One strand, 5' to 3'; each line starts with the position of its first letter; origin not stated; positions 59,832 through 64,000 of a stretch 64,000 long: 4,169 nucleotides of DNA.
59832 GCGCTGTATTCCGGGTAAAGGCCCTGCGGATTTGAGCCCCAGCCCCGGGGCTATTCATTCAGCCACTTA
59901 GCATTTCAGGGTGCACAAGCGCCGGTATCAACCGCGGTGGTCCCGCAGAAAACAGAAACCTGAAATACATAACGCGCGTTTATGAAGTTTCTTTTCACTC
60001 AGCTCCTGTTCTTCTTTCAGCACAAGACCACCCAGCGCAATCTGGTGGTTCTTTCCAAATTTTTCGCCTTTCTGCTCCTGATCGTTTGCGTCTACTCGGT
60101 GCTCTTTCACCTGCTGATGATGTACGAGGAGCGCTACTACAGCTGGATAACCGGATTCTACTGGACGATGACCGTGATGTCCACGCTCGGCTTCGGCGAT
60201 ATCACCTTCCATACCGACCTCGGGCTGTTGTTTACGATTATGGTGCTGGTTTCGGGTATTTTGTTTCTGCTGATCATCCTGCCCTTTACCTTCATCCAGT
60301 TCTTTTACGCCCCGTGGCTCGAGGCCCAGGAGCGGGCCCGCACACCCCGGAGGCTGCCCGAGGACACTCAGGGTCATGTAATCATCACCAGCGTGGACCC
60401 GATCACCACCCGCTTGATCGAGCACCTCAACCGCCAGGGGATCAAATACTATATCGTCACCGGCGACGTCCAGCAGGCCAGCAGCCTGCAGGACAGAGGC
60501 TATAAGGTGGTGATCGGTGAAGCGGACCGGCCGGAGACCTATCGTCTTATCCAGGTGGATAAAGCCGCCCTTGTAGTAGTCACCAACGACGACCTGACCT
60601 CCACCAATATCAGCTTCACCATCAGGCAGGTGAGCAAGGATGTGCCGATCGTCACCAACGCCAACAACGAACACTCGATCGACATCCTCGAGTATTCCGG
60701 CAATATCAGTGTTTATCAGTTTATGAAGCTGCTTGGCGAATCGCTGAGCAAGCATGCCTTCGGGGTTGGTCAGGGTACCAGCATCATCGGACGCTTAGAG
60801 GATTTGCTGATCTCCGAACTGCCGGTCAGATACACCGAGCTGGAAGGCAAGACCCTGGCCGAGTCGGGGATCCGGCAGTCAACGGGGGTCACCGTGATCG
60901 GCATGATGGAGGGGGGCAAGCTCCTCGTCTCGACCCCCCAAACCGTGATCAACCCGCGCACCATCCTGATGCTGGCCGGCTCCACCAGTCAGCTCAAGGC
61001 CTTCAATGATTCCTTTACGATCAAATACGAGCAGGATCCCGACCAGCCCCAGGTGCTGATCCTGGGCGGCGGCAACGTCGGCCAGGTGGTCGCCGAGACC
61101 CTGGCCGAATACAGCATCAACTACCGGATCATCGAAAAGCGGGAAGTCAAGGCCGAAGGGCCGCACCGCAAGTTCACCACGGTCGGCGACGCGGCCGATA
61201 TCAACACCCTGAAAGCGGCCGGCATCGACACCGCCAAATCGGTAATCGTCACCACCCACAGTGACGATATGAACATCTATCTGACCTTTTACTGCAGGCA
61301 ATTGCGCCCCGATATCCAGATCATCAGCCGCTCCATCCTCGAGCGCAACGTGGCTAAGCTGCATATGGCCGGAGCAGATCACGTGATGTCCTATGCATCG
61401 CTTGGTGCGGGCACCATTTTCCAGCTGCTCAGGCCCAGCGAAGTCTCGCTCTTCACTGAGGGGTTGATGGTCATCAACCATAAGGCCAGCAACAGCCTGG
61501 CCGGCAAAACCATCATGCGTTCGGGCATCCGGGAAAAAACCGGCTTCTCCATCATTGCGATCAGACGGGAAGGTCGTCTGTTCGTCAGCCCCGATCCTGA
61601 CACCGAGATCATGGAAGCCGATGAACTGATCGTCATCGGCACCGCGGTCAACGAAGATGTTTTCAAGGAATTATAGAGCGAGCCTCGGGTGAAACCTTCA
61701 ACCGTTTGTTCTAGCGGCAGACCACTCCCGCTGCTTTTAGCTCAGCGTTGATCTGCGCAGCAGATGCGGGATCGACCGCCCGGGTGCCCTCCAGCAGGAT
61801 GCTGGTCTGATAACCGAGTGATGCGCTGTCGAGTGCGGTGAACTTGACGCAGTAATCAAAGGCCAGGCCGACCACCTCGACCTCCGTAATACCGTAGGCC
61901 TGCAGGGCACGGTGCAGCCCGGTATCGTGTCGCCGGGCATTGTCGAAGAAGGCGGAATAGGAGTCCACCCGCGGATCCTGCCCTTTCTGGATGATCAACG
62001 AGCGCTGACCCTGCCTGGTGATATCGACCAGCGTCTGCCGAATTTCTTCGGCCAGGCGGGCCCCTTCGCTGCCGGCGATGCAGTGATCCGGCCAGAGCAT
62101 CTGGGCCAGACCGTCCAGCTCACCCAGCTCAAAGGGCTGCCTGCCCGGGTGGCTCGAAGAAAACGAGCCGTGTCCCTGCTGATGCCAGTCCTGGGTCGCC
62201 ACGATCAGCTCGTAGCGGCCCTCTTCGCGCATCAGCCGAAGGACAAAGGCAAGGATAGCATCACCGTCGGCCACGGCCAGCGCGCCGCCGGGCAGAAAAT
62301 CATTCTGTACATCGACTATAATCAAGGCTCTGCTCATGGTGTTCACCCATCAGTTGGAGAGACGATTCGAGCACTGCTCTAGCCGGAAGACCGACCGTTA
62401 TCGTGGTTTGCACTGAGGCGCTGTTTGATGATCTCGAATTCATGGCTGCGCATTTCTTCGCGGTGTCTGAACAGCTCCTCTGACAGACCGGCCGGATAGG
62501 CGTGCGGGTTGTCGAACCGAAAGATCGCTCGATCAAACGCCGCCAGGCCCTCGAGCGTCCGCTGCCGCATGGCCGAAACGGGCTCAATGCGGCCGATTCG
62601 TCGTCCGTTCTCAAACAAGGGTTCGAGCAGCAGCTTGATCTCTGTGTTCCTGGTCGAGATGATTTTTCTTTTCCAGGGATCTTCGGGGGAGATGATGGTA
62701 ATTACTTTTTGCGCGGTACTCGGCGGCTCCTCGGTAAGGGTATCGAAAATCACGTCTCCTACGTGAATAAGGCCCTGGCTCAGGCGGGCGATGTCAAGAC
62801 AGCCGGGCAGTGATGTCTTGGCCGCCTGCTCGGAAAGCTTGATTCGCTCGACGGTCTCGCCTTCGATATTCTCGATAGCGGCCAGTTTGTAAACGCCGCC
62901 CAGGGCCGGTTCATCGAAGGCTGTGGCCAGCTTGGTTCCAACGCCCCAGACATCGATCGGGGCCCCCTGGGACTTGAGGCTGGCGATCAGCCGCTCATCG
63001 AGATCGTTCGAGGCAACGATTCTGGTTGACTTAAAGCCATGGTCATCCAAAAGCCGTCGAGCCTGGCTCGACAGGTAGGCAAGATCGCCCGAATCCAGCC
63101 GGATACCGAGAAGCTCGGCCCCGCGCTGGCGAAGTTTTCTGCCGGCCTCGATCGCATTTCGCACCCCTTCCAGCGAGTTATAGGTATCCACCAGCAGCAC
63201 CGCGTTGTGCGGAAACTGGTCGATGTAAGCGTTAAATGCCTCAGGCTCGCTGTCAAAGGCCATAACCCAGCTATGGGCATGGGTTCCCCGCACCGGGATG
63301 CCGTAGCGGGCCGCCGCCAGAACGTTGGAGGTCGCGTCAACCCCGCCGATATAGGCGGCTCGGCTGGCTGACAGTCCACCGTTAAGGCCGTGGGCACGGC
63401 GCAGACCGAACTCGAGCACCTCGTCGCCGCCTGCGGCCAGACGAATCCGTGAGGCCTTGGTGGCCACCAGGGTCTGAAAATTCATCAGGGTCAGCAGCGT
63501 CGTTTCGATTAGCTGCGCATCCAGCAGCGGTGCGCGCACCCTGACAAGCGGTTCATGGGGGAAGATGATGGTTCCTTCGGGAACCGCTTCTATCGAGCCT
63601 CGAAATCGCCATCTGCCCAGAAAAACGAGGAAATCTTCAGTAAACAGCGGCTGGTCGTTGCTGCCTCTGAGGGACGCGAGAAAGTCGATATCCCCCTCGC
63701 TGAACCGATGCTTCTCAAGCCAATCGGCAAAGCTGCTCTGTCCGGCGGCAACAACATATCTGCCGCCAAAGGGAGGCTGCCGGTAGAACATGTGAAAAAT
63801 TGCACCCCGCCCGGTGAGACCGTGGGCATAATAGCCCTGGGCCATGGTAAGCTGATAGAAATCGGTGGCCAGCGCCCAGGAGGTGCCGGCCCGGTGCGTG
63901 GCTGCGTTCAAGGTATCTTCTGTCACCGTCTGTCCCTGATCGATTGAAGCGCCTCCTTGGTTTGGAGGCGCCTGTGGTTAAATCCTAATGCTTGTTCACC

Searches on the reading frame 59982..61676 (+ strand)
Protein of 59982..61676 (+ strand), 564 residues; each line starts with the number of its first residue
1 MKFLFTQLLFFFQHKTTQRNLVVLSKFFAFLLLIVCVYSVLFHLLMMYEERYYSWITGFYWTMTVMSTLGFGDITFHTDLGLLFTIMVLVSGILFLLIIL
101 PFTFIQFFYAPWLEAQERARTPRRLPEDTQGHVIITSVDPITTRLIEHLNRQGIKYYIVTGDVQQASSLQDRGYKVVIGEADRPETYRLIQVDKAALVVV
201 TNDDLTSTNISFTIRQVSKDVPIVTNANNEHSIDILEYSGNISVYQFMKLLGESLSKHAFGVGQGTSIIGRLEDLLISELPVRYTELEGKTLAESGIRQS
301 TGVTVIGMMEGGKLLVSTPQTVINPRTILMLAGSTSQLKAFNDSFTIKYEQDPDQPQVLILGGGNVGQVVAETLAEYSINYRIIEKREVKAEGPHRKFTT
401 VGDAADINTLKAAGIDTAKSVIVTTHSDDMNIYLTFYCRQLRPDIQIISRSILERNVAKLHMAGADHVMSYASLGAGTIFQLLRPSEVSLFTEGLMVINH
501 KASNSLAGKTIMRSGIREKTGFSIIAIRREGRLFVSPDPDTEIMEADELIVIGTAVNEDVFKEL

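Call 66: search_protein_families(library=pfam, proteins=[window:59982-61676:+], max_evalue=0.00001)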
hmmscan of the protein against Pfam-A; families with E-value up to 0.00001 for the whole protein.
window:59982-61676:+ (564 aa): 3 families
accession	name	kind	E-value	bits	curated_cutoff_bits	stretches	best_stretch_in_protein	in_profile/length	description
PF02254.24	TrkA_N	-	1.4e-38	132.2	23.8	2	358-470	1-115/116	TrkA-N domain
PF02080.26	TrkA_C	-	1e-24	86.6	27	2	503-562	9-67/71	TrkA-C domain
PF07885.22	Ion_trans_2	-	3.4e-10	40.1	22.5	1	32-101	3-71/79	Ion channel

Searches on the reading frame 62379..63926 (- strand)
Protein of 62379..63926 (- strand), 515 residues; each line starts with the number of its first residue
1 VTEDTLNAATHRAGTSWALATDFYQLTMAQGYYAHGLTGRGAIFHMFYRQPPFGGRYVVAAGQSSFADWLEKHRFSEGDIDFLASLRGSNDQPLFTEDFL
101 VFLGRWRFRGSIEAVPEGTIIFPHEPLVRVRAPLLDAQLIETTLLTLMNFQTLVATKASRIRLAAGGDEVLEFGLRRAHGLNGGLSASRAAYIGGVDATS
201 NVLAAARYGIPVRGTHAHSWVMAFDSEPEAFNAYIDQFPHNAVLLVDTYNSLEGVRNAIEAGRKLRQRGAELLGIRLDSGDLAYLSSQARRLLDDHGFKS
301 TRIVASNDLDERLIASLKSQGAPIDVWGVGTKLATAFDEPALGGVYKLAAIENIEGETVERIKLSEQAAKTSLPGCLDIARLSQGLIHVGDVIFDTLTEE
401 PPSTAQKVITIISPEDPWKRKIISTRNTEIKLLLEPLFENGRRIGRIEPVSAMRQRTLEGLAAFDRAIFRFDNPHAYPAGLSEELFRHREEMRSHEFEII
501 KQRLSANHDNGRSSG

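Call 66: search_protein_families(library=pfam, proteins=[window:62379-63926:-], max_evalue=0.00001)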
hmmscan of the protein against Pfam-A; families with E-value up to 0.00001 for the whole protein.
window:62379-63926:- (515 aa): 3 families
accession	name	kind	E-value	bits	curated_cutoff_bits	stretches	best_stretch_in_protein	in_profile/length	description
PF17767.7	NAPRTase_N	-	3.9e-31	108.4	32.6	1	19-149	1-125/125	Nicotinate phosphoribosyltransferase (NAPRTase) N-terminal domain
PF17956.6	NAPRTase_C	-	2.5e-16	60.6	23.3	1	389-487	15-109/111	Nicotinate phosphoribosyltransferase C-terminal domain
PF04095.22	NAPRTase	-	1.4e-09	38.5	20.8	1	171-360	4-204/239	Nicotinate phosphoribosyltransferase (NAPRTase) family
